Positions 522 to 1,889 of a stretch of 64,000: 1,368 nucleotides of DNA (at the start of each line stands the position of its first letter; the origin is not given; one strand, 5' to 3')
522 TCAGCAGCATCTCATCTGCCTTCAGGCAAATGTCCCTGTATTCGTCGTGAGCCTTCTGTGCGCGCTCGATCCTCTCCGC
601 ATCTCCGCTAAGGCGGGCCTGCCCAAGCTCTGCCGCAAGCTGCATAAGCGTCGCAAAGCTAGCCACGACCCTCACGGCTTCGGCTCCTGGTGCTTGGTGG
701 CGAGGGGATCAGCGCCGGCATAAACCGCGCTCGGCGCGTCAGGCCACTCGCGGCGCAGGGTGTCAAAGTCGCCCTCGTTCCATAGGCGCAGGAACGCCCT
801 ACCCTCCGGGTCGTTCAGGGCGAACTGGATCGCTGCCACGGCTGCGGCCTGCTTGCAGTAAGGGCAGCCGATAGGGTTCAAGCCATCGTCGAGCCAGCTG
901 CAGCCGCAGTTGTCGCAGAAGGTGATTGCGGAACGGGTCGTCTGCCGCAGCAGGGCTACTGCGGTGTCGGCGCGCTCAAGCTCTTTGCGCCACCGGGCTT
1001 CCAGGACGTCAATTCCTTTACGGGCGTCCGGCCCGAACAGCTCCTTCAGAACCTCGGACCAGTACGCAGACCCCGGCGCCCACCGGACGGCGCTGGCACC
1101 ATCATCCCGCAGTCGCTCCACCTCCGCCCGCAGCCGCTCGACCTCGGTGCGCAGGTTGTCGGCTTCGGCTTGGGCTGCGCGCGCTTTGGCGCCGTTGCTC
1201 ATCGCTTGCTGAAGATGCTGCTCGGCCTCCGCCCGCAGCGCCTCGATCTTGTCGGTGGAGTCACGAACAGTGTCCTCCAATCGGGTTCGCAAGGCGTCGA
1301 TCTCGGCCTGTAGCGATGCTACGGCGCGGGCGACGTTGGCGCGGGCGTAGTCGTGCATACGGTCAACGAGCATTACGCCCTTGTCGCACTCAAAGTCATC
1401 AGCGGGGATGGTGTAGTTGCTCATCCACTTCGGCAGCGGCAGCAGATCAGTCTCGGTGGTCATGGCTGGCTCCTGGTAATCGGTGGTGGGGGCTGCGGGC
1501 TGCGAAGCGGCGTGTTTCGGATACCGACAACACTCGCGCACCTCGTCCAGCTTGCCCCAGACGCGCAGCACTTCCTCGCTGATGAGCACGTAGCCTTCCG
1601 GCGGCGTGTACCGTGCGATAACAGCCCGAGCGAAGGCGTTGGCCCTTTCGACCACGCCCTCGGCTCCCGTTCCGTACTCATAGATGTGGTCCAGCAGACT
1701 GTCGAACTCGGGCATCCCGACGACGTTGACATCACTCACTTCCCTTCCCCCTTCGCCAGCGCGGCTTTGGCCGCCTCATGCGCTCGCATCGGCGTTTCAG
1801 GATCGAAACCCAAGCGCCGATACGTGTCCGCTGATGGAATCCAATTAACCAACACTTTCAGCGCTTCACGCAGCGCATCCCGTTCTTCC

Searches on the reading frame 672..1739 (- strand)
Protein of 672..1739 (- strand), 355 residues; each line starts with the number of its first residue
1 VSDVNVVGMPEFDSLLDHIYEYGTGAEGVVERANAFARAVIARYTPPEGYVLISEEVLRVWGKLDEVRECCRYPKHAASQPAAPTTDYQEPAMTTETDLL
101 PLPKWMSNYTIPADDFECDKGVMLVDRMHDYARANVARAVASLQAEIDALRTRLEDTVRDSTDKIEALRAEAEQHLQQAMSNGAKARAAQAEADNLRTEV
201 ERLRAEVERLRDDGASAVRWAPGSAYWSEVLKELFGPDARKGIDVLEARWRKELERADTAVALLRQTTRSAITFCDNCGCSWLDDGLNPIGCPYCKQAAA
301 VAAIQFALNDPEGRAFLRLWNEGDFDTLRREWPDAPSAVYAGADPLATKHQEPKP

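Call 16: search_protein_families(library=phrogs, proteins=[window:672-1739:-], max_evalue=0.001)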
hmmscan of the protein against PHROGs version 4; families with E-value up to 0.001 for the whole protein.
window:672-1739:- (355 aa): 1 family
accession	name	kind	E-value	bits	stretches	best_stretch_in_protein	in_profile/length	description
phrog_10115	-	unknown function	9.3e-08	33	1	299-347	53-106/178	-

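Call 26: find_encoding_contigs(protein=window:672-1739:-, flank=10000, max_places=10)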
Protein window:672-1739:- (355 aa): 4 contigs read that carry it; 3 places shown.
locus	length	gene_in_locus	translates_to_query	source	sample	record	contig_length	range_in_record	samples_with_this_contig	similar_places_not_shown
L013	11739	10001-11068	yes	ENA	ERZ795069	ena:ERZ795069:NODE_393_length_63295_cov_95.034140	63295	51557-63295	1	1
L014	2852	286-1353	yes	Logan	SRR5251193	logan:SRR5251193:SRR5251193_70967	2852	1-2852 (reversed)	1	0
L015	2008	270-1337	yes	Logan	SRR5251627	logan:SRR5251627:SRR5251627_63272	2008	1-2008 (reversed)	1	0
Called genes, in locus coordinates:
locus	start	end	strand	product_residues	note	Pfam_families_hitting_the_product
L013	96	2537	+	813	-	PF05272:VapE-like_dom (faint), PF19263:DUF5906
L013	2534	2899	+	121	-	-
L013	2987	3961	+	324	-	-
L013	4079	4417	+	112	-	-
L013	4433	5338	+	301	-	PF13599:Pentapeptide_4 (faint), PF13576:Pentapeptide_3 (faint), PF00805:Pentapeptide, PF19062:DUF5758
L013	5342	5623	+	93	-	-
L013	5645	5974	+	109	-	-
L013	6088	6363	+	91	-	-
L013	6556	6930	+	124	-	-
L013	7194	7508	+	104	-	-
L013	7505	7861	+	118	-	-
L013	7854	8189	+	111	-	-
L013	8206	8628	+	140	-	-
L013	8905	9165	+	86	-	-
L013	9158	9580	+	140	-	-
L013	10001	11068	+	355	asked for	-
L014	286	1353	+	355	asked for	-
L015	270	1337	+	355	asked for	-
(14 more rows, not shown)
